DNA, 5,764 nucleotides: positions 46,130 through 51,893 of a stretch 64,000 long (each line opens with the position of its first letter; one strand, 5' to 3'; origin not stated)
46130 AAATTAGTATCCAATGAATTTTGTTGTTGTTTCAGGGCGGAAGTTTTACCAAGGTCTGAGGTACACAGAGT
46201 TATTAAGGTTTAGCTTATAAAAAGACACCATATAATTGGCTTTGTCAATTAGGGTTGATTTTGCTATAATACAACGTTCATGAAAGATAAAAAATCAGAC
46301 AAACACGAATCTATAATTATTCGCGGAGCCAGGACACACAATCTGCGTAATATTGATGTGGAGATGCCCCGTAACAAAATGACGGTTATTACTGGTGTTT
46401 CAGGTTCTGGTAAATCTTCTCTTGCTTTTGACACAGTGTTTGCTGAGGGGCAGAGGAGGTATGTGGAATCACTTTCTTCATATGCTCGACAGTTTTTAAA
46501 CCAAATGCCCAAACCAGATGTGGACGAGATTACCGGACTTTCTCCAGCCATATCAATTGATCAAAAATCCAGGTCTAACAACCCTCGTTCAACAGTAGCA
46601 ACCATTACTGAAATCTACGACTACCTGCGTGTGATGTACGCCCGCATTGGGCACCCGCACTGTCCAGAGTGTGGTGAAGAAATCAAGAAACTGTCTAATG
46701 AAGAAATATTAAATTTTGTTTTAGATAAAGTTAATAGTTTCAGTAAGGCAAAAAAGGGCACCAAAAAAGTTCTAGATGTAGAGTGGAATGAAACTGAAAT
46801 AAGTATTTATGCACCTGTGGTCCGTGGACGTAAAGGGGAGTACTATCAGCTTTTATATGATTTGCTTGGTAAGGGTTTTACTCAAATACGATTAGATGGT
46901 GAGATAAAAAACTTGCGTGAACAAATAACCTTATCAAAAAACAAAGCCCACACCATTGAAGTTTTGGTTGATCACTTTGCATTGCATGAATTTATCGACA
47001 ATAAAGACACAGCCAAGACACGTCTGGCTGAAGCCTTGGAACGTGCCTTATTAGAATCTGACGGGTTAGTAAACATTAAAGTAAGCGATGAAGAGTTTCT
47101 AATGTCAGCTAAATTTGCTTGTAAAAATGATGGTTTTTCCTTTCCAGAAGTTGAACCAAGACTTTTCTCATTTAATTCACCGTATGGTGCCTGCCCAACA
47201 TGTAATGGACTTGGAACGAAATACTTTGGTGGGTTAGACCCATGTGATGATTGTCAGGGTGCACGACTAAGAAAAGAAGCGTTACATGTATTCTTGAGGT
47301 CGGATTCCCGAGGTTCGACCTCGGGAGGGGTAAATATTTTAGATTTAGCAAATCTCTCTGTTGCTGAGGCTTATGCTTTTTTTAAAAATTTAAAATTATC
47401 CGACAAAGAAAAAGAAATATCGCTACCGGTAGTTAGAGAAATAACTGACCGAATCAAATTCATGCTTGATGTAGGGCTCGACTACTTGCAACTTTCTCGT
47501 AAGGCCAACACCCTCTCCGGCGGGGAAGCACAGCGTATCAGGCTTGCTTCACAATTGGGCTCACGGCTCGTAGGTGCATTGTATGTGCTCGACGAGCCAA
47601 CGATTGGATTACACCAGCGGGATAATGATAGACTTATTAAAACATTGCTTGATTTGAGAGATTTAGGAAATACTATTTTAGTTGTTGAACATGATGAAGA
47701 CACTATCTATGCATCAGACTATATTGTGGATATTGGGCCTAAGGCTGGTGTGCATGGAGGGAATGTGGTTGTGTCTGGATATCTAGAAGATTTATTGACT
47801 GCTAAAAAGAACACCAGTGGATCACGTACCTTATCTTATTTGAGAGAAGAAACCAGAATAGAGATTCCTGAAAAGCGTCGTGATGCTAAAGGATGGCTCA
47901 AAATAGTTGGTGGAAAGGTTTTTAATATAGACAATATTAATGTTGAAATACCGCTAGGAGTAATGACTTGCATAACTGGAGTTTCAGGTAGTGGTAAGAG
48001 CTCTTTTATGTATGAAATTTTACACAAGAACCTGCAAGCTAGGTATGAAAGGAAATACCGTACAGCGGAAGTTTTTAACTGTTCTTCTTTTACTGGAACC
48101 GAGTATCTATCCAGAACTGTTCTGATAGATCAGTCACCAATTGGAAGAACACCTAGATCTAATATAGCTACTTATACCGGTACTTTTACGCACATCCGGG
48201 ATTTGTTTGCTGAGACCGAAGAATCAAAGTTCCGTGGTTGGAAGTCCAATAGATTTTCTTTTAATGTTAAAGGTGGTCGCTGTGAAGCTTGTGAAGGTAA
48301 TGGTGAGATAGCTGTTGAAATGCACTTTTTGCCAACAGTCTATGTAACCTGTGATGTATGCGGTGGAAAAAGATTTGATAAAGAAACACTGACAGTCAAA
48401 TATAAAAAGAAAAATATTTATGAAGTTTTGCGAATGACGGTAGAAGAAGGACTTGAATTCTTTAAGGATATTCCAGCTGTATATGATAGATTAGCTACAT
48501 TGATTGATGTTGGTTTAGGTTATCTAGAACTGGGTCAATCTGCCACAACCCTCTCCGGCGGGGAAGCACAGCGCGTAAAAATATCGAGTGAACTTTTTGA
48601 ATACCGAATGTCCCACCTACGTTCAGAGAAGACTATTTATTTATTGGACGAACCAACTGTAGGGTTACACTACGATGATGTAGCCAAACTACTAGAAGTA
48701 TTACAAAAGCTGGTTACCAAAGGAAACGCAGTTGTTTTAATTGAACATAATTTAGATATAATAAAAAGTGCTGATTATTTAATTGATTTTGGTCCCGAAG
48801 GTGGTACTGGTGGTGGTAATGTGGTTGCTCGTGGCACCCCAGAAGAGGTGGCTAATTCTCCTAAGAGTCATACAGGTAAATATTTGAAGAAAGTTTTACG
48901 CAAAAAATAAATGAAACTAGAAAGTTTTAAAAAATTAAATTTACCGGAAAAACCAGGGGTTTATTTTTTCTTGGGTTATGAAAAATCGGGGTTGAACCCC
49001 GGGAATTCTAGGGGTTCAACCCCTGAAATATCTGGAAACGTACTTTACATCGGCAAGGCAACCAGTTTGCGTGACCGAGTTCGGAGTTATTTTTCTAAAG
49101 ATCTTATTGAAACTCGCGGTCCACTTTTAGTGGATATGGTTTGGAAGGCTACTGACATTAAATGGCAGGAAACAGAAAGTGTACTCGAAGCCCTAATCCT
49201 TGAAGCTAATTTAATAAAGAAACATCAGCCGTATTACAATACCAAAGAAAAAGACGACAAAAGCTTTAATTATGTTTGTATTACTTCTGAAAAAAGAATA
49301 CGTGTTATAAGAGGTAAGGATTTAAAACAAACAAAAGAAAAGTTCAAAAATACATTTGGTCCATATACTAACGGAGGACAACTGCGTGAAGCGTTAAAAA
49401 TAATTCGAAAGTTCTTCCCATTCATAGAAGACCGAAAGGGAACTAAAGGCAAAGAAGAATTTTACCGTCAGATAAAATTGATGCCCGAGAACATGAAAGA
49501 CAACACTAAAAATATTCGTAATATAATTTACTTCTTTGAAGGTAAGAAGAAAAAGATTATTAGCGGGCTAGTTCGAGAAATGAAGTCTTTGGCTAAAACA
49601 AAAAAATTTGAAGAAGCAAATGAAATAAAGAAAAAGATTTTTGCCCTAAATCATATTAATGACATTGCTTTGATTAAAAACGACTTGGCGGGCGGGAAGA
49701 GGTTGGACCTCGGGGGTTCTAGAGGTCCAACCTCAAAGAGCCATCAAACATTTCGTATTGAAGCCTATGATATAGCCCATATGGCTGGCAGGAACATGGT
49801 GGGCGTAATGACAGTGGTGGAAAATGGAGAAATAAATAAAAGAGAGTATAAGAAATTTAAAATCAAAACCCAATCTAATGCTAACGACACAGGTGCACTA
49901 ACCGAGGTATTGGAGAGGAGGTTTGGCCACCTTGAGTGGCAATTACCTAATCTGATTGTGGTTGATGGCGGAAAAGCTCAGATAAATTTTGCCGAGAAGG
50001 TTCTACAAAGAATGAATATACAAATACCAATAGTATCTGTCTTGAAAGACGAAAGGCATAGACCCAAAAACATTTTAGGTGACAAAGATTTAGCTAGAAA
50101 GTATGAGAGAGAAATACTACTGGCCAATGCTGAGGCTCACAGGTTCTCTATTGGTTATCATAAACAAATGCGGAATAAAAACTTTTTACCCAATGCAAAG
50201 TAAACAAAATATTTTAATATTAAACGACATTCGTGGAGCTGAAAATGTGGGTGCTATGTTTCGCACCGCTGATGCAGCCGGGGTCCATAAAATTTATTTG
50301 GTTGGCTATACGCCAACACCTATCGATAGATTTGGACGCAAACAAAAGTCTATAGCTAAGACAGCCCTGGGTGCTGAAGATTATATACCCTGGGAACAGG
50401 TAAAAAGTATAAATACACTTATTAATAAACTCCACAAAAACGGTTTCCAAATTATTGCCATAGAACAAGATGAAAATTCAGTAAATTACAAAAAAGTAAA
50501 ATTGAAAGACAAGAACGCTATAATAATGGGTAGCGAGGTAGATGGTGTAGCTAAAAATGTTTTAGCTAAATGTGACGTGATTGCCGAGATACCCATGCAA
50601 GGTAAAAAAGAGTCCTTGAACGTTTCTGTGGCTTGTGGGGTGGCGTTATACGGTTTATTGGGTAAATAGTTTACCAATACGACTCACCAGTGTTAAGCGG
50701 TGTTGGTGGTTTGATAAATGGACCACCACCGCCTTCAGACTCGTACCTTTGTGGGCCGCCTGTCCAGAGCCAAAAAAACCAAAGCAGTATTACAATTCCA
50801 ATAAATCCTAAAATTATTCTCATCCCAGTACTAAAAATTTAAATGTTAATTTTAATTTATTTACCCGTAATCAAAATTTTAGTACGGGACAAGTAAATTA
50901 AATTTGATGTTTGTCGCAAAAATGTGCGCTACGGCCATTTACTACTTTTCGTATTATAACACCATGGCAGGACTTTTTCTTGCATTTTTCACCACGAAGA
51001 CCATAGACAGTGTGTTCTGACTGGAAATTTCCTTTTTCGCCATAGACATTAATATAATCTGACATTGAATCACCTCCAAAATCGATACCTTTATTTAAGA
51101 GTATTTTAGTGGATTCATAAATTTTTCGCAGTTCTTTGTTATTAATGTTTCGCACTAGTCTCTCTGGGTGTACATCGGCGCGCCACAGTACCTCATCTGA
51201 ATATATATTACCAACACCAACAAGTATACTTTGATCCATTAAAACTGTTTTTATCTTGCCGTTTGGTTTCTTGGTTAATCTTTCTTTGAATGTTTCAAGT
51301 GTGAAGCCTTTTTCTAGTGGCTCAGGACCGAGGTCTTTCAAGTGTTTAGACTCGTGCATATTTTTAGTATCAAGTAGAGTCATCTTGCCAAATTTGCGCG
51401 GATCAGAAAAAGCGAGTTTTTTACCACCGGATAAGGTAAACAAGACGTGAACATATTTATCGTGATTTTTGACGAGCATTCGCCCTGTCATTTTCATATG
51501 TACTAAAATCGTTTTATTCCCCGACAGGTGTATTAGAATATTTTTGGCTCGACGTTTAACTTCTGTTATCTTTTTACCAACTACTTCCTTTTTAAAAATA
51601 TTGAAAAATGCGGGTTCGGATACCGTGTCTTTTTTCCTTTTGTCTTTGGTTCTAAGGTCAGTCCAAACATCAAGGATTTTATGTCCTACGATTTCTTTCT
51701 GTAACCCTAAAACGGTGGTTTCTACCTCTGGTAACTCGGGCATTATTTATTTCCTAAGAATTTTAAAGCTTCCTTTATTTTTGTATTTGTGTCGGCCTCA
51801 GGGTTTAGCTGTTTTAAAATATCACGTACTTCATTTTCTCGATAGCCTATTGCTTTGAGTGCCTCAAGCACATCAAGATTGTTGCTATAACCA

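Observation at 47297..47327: Related GC-rich palindromic in-frame element in uvrA (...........)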

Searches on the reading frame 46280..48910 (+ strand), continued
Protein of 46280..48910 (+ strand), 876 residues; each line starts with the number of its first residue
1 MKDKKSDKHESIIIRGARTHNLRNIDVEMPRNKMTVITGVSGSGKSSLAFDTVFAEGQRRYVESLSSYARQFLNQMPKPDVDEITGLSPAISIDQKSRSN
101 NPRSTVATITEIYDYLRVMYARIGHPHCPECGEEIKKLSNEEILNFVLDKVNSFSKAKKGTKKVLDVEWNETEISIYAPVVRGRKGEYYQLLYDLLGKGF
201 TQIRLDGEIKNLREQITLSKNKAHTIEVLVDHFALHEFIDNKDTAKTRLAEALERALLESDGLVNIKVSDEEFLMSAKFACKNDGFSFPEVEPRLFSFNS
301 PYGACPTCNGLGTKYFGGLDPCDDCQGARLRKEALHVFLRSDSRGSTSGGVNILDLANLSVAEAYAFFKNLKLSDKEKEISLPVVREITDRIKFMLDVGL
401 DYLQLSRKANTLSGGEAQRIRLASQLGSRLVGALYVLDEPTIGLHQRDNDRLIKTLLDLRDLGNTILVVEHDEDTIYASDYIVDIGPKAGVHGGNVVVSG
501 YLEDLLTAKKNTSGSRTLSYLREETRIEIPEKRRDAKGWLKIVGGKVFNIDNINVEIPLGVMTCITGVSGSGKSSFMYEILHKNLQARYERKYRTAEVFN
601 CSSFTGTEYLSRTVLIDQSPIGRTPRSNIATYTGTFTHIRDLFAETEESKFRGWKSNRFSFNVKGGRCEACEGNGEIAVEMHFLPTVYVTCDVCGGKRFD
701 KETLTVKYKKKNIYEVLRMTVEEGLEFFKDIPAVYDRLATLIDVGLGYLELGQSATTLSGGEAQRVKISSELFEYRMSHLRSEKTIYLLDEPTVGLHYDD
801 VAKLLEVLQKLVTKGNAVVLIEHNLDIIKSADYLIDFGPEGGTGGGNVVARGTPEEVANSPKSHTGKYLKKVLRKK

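Call 72: predict_structure(alignment_id=A2)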
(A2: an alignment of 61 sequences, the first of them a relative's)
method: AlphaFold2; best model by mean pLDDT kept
length: 876 residues; sequences in the alignment: 61
mean_pLDDT: 66.1   pTM: 0.60
mean pLDDT of the five models: 66.1, 65.2, 60.0, 59.0, 55.8
residues with pLDDT >= 90: 16; 70-90: 398; 50-70: 302; < 50: 160
segments of 3 or more residues with pLDDT < 50: 1-8, 65-76, 94-112, 290-295, 297-300, 314-317, 344-348, 407-415, 427-430, 488-492, 591-600, 619-626, 662-697, 699-701, 775-782, 792-794, 841-845
pLDDT, mean of each block of 10 residues (from residue 1): 41 77 79 84 67 72 49 52 75 45 32 54 64 65 75 64 59 74 57 71 73 68 69 73 78 75 74 66 52 47 63 54 67 68 52 68 78 69 69 65 53 49 49 68 67 77 81 83 70 70 87 83 81 80 57 72 78 64 61 41 55 62 51 77 80 64 43 43 41 45 67 79 87 82 76 63 68 48 66 61 79 81 81 80 59 87 81 63
secondary structure, 60 per line:
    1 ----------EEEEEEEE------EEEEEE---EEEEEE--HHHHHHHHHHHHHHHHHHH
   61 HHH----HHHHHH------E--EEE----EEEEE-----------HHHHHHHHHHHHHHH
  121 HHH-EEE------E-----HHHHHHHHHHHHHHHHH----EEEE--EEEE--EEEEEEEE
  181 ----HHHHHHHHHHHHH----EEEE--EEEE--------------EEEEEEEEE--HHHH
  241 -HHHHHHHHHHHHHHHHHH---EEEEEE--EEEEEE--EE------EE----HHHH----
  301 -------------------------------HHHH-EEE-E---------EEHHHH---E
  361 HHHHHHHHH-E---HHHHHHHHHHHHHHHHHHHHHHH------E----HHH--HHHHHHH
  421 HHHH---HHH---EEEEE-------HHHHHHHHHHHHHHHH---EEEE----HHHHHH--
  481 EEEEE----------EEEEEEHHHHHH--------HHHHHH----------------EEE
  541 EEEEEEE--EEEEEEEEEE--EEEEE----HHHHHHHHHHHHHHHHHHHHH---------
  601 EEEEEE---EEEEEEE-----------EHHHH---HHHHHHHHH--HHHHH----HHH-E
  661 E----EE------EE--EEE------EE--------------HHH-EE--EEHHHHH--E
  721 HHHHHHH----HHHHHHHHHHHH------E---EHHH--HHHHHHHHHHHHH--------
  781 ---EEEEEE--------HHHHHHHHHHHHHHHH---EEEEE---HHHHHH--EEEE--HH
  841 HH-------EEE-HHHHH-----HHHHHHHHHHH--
elements in order (helices of 4 or more, strands of 3 or more residues): E11-18 E25-30 E34-39 H42-63 H68-73 E83-85 E90-94 H106-123 E125-127 H140-156 E161-164 E167-170 E173-180 H185-197 E202-205 E208-211 E226-234 H237-240 H242-259 E263-268 E271-276 H293-296 H332-335 E337-339 H353-356 H361-369 H375-397 H414-424 E434-438 H446-461 E465-468 H473-478 E481-485 E496-501 H502-507 H516-521 E538-547 E550-559 E562-566 H571-591 E601-606 E610-616 H629-632 H636-644 H647-651 E678-680 H713-717 H721-727 H732-743 H760-772 E784-789 H798-813 E817-821 H825-830 E833-836 H839-842 E850-852 H854-858 H864-874

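Call 77: list_cluster_members(proteins=[P0001])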
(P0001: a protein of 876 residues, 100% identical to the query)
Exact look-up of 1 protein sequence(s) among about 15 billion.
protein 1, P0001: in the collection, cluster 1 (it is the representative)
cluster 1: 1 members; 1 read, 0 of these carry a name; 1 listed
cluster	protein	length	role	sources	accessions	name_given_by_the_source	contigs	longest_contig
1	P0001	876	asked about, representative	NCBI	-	-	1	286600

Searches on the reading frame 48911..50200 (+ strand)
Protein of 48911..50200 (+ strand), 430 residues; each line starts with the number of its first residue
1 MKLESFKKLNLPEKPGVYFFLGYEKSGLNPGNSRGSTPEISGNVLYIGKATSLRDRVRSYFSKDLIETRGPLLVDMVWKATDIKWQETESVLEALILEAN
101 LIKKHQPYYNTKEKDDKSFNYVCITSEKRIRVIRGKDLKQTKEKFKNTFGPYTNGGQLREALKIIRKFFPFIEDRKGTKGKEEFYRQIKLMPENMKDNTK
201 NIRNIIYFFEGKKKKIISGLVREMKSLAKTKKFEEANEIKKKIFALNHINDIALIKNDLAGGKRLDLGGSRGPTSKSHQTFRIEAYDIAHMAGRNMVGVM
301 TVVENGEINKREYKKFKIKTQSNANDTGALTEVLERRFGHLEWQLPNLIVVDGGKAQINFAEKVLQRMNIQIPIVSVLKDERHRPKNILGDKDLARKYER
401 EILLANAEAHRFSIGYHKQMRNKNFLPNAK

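Call 68: search_protein_families(library=pfam, proteins=[window:48911-50200:+], max_evalue=0.00001)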
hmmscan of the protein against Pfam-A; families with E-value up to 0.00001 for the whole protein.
window:48911-50200:+ (430 aa): 1 family
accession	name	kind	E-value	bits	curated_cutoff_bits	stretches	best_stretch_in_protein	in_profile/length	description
PF08459.17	UvrC_RNaseH_dom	-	5.9e-35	120.9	22.3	1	280-409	10-154/159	UvrC RNAse H endonuclease domain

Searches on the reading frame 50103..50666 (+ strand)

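Call 68: search_protein_families(library=pfam, proteins=[window:50103-50666:+], max_evalue=0.00001)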
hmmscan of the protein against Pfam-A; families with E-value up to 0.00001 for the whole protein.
window:50103-50666:+ (188 aa): 1 family
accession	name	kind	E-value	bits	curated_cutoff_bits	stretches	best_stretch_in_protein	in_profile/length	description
PF00588.24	SpoU_methylase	-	5.1e-37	127.6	29.7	1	37-183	3-142/142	SpoU rRNA Methylase family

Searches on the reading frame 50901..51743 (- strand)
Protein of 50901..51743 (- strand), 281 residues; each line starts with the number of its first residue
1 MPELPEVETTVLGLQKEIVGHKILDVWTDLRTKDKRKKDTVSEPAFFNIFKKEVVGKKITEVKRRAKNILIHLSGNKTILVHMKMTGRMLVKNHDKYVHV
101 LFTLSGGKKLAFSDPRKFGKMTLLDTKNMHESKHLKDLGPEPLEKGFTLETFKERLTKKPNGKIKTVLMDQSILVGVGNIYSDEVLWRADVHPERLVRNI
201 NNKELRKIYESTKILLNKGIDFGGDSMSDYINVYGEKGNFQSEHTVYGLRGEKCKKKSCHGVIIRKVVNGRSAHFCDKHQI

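Call 68: search_protein_families(library=pfam, proteins=[window:50901-51743:-], max_evalue=0.00001)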
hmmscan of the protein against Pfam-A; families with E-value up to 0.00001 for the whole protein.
window:50901-51743:- (281 aa): 3 families
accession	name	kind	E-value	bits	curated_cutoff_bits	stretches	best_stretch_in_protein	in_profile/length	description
PF01149.29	Fapy_DNA_glyco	-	2.1e-30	106.2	25.5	1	1-121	1-117/117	Formamidopyrimidine-DNA glycosylase N-terminal domain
PF06831.19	H2TH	-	5.4e-27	94.1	34.7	1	138-228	1-90/93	Formamidopyrimidine-DNA glycosylase H2TH domain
PF05833.16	NFACT_N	-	9.1e-06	25.1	31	0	148-218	175-242/456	NFACT N-terminal and middle domains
